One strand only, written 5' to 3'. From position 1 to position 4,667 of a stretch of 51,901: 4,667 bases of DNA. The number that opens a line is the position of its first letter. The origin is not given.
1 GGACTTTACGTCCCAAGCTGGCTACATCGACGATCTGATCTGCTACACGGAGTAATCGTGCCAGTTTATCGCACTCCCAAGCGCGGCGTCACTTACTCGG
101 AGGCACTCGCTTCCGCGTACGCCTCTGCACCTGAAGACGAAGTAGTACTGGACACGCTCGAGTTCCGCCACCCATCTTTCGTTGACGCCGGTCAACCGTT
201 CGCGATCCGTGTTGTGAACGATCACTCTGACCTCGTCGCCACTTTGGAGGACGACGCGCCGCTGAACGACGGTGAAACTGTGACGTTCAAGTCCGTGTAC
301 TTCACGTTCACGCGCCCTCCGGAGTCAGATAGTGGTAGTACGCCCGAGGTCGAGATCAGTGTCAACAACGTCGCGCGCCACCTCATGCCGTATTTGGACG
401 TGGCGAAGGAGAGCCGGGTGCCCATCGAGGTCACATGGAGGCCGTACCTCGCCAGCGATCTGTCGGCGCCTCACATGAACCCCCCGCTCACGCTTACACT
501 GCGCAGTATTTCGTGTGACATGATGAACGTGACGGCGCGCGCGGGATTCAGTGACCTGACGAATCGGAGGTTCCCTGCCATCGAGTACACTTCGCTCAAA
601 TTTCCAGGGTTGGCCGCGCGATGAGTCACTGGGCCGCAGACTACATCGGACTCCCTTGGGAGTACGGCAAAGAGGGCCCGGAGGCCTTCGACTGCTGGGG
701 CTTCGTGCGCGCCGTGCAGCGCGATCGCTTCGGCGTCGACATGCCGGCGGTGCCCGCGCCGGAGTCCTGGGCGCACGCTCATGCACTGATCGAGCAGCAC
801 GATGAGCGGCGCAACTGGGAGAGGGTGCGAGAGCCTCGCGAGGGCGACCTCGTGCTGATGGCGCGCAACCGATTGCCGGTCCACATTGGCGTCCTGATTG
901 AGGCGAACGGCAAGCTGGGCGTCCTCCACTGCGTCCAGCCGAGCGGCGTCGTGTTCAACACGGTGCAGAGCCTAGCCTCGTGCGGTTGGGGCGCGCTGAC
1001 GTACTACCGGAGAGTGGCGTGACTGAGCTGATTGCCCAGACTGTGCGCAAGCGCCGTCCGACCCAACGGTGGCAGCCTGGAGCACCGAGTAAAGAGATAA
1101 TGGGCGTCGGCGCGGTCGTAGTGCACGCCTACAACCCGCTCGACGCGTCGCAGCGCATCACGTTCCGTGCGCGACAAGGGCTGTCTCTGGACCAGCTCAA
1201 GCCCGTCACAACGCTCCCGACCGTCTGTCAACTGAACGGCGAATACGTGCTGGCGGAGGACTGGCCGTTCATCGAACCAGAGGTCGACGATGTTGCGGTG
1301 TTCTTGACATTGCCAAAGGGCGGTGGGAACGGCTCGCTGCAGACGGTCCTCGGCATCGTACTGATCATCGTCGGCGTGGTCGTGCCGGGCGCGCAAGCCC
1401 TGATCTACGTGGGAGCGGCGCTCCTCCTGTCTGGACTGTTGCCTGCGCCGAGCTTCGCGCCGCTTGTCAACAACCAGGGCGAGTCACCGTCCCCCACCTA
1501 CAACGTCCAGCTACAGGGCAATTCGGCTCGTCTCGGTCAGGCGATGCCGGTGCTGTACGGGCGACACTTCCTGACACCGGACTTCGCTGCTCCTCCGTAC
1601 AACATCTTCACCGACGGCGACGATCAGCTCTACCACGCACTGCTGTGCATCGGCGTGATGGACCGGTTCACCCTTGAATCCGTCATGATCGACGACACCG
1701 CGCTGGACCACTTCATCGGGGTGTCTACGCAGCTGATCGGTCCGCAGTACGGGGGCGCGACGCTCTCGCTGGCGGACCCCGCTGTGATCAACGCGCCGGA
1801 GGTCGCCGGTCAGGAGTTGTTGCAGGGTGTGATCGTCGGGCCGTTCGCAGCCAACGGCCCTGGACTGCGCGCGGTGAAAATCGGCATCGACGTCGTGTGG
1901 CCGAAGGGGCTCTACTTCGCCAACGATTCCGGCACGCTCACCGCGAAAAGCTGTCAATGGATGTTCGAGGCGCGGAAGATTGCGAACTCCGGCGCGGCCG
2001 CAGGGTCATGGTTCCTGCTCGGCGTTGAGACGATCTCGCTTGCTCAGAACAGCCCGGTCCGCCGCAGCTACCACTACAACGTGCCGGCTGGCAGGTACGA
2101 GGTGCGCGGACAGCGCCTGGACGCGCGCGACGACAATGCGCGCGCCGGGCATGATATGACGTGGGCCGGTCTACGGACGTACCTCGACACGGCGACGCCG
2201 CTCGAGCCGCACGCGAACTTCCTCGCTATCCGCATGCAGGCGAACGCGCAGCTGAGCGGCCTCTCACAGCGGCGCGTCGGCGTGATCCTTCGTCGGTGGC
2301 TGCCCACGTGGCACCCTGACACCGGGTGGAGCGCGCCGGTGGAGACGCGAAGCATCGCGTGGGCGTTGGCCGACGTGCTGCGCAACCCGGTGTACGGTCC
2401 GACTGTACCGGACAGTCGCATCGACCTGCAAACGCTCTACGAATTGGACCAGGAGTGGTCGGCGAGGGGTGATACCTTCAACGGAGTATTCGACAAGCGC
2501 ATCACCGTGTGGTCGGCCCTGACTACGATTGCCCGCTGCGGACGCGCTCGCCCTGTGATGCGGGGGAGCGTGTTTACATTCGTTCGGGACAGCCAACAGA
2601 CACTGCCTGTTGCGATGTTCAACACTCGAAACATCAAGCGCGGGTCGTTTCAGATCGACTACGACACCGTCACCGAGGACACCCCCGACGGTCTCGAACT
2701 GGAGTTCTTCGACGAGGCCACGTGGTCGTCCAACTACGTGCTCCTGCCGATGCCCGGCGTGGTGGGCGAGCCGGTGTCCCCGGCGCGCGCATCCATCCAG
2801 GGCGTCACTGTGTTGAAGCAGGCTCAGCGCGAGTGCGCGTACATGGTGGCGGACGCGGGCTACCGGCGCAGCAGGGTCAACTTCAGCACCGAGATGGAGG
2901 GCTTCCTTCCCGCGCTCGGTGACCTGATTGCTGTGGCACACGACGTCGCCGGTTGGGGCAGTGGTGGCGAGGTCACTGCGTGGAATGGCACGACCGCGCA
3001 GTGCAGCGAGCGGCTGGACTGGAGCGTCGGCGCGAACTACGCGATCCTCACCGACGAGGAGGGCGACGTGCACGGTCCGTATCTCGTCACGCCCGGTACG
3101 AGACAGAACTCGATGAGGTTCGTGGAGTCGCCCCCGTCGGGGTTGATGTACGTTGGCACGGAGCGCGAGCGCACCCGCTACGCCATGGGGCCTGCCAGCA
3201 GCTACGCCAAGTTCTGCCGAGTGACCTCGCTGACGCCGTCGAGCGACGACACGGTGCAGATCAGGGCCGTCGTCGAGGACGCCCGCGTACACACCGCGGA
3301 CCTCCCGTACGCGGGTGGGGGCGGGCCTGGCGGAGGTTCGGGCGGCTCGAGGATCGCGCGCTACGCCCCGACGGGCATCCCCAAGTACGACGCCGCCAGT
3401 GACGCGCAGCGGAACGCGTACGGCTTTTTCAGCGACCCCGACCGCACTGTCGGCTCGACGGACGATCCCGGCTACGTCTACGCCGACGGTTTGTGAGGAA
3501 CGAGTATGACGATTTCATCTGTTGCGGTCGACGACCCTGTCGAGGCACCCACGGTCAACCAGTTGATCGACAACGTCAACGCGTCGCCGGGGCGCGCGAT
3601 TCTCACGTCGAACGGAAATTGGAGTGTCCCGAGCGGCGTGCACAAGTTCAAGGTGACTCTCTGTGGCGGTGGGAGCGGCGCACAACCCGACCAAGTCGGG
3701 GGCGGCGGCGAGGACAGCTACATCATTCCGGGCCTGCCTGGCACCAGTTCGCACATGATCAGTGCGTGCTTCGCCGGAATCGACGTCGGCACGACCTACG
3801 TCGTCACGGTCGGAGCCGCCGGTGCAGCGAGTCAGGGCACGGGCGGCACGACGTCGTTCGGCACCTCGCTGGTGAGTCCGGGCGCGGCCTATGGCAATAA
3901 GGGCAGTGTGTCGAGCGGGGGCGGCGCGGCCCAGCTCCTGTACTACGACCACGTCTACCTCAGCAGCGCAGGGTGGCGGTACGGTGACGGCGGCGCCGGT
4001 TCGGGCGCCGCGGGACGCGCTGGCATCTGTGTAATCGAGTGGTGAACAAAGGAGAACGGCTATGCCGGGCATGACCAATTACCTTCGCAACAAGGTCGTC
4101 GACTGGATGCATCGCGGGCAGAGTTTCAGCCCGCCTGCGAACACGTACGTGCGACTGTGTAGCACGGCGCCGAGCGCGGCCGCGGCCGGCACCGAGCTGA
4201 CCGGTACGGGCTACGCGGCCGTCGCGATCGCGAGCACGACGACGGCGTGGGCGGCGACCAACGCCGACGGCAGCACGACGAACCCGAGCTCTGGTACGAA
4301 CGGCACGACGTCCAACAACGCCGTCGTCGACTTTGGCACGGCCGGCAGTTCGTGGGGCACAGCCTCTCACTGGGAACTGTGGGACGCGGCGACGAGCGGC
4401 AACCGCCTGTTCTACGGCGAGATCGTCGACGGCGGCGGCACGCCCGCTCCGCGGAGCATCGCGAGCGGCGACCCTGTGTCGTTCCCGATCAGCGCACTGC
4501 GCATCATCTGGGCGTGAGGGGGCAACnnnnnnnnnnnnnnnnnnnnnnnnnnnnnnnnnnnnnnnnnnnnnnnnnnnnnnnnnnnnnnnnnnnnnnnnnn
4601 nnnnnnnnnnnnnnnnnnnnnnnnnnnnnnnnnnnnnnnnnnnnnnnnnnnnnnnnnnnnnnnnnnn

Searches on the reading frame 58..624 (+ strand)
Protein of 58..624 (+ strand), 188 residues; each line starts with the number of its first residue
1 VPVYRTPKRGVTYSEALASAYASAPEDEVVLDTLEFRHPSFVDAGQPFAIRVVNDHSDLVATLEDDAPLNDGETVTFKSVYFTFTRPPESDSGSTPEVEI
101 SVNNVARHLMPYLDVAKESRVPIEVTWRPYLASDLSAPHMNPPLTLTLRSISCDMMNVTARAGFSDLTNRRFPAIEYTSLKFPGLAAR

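Call 57: search_protein_families(library=pfam, max_evalue=0.01, proteins=[window:58-624:+])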
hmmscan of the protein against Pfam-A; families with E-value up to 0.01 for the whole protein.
window:58-624:+ (188 aa): 1 family
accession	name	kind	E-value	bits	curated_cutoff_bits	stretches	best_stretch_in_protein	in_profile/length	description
PF08875.16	DUF1833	-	9.9e-34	116.5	21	1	18-177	3-150/150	Domain of unknown function (DUF1833)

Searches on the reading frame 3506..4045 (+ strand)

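Call 57: search_protein_families(library=pfam, max_evalue=0.01, proteins=[window:3506-4045:+])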
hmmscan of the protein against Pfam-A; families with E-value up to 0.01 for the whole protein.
window:3506-4045:+ (179 aa): 1 family
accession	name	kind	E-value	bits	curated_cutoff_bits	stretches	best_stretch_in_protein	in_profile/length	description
PF21722.4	Gly_rich_2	-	5.5e-06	27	24.3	1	38-173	7-146/226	Glycine-rich domain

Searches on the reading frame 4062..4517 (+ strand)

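Call 57: search_protein_families(library=pfam, max_evalue=0.01, proteins=[window:4062-4517:+])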
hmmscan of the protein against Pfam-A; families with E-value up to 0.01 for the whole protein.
window:4062-4517:+ (151 aa): 1 family
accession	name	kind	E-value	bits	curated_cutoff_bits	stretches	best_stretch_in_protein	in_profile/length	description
PF23140.1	Gp80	-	8.5e-32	110.6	27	1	3-148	1-127/128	Podophage GP4 fiber I protein gp80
